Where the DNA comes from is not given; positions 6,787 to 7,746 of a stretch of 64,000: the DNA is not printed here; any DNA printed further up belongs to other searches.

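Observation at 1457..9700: Decaying integrative island dense in Sec-leader effector/toxin-like genes between tolC and prx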

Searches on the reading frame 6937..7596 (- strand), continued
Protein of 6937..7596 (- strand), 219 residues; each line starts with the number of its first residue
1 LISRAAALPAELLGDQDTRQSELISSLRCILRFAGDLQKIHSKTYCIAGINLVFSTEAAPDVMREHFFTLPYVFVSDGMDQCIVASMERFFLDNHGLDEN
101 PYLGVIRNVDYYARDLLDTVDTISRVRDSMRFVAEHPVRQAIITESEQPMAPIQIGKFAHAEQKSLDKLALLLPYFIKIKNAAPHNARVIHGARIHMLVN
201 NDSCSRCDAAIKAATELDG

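Call 52: fold_search(model_id=the predicted structure, library=pdb)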
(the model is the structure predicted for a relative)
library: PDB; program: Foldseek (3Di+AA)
matches with E <= 10: 169; with E <= 0.001: 0
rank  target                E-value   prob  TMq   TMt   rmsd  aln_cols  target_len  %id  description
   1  9jkp                  5.8e-01  0.04  0.11  0.14  23.0       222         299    9  Crystal structure of the Staphylococcus aureus GTPase Era in complex with GDP (released 2024-12-18)
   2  1ega_A                8.8e-01  0.08  0.10  0.13   5.3        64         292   19  CRYSTAL STRUCTURE OF A WIDELY CONSERVED GTPASE ERA (released 1999-07-12)
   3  9e2g_0C               1.1e+00  0.02  0.12  0.07  24.8       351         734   10  Cryo-EM structure of 48 nm repeat of microtubule doublet from T. brucei flagellum (released 2025-03-12)
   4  6q1f_S                1.7e+00  0.03  0.06  0.07  10.7        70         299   16  Atomic structure of the Human Herpesvirus 6B Capsid and Capsid-Associated Tegument Complexes (released 2019-12-11)
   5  3iev_A                1.9e+00  0.07  0.11  0.14   5.7        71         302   14  Crystal Structure of ERA in Complex with MgGNP and the 3' End of 16S rRNA (released 2009-08-25)
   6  3mh4_B                1.9e+00  0.04  0.08  0.08   4.7        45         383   11  HtrA proteases are activated by a conserved mechanism that can be triggered by distinct molecular cues (released 2010-06-30)
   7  6q1f_5                2.0e+00  0.03  0.06  0.09  10.6        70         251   16  Atomic structure of the Human Herpesvirus 6B Capsid and Capsid-Associated Tegument Complexes (released 2019-12-11)
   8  8dql_A                2.0e+00  0.01  0.08  0.10  20.2       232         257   11  CryoEM structure of IglD (released 2022-08-17)
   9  3gep_B                2.6e+00  0.06  0.09  0.15   5.4        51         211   12  Human hypoxanthine guanine phosphoribosyltranserfase in complex with (S)-9-(3-hydroxy-2-phosphonylmethoxypropyl)guanin (released 2009-08-18)
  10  6h87                  2.6e+00  0.02  0.08  0.21   9.6        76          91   13  MamM CTD D249N - Zinc form (released 2019-08-14)
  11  9e2g_0B               2.9e+00  0.01  0.09  0.06  24.9       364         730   10  Cryo-EM structure of 48 nm repeat of microtubule doublet from T. brucei flagellum (released 2025-03-12)
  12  7c1o                  3.3e+00  0.05  0.11  0.13   5.1        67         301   15  Crystal structure of Aquifex aeolicus Era Y63A bound to GDP.AlF4- (released 2021-05-12)
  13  6cqi_A                3.3e+00  0.03  0.08  0.05   4.6        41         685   12  2.42A Crystal structure of Mycobacterium tuberculosis Topoisomerase I in complex with an oligonucleotide MTS2-11 (released 2018-05-30)
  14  8iqh_C                3.3e+00  0.03  0.08  0.04  10.9        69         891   16  Structure of Full-Length AsfvPrimPol in Apo-Form (released 2023-07-26)
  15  7muc_AC               3.3e+00  0.03  0.10  0.15  17.9       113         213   10  Legionella pneumophila Dot/Icm T4SS C1 Reconstruction (released 2021-10-06)
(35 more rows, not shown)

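Call 65: search_protein_representatives(alignment_id=A1)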
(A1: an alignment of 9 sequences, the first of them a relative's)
Query: 9 sequences, 379 profile positions. Proteins with E-value up to 0.001 (for the whole library): 16; up to 1e-10: 16; up to 1e-30: 13. The best 16 are listed.
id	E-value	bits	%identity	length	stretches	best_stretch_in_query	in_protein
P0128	4.0e-175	598.8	-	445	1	4-379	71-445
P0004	6.4e-166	568.6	-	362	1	21-379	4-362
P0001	3.0e-127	441.3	-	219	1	75-292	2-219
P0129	1.7e-118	412.5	-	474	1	5-379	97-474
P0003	1.7e-116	405.9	-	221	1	160-379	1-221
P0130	7.4e-105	367.6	-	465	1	18-379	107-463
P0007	1.9e-97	343.2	-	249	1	3-175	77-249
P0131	3.1e-83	296.4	-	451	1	19-379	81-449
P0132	5.1e-79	282.5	-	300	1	4-203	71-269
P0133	3.8e-62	227.0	-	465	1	29-378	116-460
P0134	2.8e-44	168.2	-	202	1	187-379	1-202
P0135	4.1e-37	144.6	-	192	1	194-378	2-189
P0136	1.6e-31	126.2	-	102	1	46-145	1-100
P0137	8.1e-29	117.3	-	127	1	270-358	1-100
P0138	1.3e-27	113.3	-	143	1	2-68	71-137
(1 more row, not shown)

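Call 69: search_solved_structures(query=A4, max_evalue=10, show_alignments=3)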
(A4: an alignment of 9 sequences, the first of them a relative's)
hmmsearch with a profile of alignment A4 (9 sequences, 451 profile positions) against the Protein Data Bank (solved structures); distinct sequences matched with E-value up to 10: 0.

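Call 76: predict_structure(alignment_id=A4)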
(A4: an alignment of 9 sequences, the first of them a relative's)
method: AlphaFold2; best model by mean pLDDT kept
length: 362 residues; sequences in the alignment: 9
mean_pLDDT: 68.3   pTM: 0.70
mean pLDDT of the five models: 68.3, 64.7, 56.3, 54.2, 53.7
residues with pLDDT >= 90: 10; 70-90: 189; 50-70: 93; < 50: 70
segments of 3 or more residues with pLDDT < 50: 1-3, 39-45, 51-65, 311-352
pLDDT, mean of each block of 10 residues (from residue 1): 61 68 87 70 48 42 51 66 74 88 82 89 79 88 73 75 72 73 68 62 62 84 87 83 86 67 75 80 76 67 70 42 34 35 39 55 60
secondary structure, 60 per line:
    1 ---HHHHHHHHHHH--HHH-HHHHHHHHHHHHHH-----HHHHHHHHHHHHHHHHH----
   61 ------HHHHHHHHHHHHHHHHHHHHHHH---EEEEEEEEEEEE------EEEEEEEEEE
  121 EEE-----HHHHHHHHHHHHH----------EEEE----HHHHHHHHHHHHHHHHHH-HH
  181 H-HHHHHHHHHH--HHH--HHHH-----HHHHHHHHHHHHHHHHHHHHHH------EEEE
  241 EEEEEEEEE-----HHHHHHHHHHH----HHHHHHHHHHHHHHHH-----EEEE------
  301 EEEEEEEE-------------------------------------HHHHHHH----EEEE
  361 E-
elements in order: H4-14 H21-34 H40-56 H67-89 E93-104 E111-123 H129-141 E152-155 H160-177 H183-192 H200-203 H209-230 E237-249 H255-265 H270-285 E291-294 E301-308 H346-352 E357-361

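Call 81: fold_search(model_id=the predicted structure, library=pdb)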
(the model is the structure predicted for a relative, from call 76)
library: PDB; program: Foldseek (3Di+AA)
matches with E <= 10: 193; with E <= 0.001: 0
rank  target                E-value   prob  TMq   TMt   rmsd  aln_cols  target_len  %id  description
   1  6rk7_E                1.0e-01  0.08  0.11  0.11  19.9       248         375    6  Inter-dimeric interface controls function and stability of S-methionine adenosyltransferase from U. urealiticum (released 2019-09-25)
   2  6rk7_G                1.9e-01  0.06  0.11  0.11  19.9       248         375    6  Inter-dimeric interface controls function and stability of S-methionine adenosyltransferase from U. urealiticum (released 2019-09-25)
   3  6wmb_A                3.7e-01  0.02  0.10  0.10  25.1       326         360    9  Crystal structure of a soluble variant of full-length human APOBEC3G (pH 8.0) (released 2020-12-23)
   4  9lio_B                5.3e-01  0.05  0.12  0.13  18.7       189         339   10  Human cGAS catalytic domain bound with XL-3123 (released 2025-06-04)
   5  9vzk_k                5.6e-01  0.08  0.09  0.13  15.9       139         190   13  Cryo-EM structure of bacteriophage P1 baseplate in C3 (released 2025-10-22)
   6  9ey2_E                6.6e-01  0.04  0.08  0.05  17.3       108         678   14  Human mitochondrial RNase Z with tRNA-His-CCA (released 2024-11-27)
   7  5sww_C                8.3e-01  0.05  0.12  0.20  11.6       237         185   12  Crystal Structure of Human APOBEC3A complexed with ssDNA (released 2016-12-28)
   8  7px0_B                9.9e-01  0.02  0.08  0.04  24.1       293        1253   11  Drosophila melanogaster Aldehyde Oxidase 1 (released 2022-11-16)
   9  8e40_A                1.1e+00  0.01  0.10  0.09  22.7       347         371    7  Full-length APOBEC3G in complex with HIV-1 Vif, CBF-beta, and fork RNA (released 2023-01-11)
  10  2o3j_A                1.2e+00  0.03  0.12  0.10  18.9       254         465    9  Structure of Caenorhabditis Elegans UDP-Glucose Dehydrogenase (released 2006-12-12)
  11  5zva_B                1.3e+00  0.11  0.16  0.30  11.6       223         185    9  APOBEC3F Chimeric Catalytic Domain in Complex with DNA(dC9) (released 2018-11-21)
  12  8oyp_B                1.3e+00  0.02  0.09  0.07  28.6       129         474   12  Crystal structure of Ubiquitin specific protease 11 (USP11) in complex with a substrate mimetic (released 2023-10-18)
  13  9hhl_m                1.5e+00  0.01  0.09  0.06  22.0       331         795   11  Structure of Dynein-Dynactin-NuMA-LIS1 (released 2025-12-03)
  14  8z1g_A                1.6e+00  0.02  0.07  0.04  16.2        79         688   15  Cryo-EM structure of human ELAC2-pre-tRNA (released 2024-12-18)
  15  2y0c_A                1.7e+00  0.02  0.13  0.11  18.4       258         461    6  BceC mutation Y10S (released 2011-07-27)
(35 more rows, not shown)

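Call 101: search_protein_families(library=phrogs, max_evalue=0.001, proteins=[P0128])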
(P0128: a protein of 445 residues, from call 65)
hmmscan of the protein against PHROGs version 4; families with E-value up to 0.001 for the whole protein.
P0128 (445 aa): 0 families

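Call 102: search_protein_families(library=padloc, max_evalue=0.001, proteins=[P0128])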
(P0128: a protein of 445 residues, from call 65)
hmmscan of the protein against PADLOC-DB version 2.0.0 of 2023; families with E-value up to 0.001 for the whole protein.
P0128 (445 aa): 0 families

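Call 108: search_dna_similar(query=P0128, collection=plasmids, mode=protein, max_evalue=0.01, max_rows=10)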
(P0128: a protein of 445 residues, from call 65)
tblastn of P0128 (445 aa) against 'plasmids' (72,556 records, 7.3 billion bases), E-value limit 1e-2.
No match.

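Call 113: find_encoding_contigs(protein=P0128, flank=10000, max_places=4)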
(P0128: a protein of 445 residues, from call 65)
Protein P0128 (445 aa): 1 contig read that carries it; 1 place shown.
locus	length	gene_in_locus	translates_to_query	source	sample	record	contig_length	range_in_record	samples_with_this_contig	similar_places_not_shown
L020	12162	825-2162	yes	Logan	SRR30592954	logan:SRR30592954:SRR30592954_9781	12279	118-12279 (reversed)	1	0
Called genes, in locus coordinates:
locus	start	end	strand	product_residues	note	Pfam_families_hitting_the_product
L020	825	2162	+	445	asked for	-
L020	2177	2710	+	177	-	-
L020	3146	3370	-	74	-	PF24726:DUF7678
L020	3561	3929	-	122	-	-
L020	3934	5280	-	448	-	PF00239:Resolvase, PF07508:Recombinase, PF13408:Zn_ribbon_recom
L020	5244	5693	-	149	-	PF11149:DUF2924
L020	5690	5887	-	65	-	-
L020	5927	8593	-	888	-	PF13362:Toprim_3, PF06048:DUF927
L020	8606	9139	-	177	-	-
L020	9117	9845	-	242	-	-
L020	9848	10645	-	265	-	PF02498:Bro-N, PF03374:ANT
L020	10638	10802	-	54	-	-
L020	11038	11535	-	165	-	-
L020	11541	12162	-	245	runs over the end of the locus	?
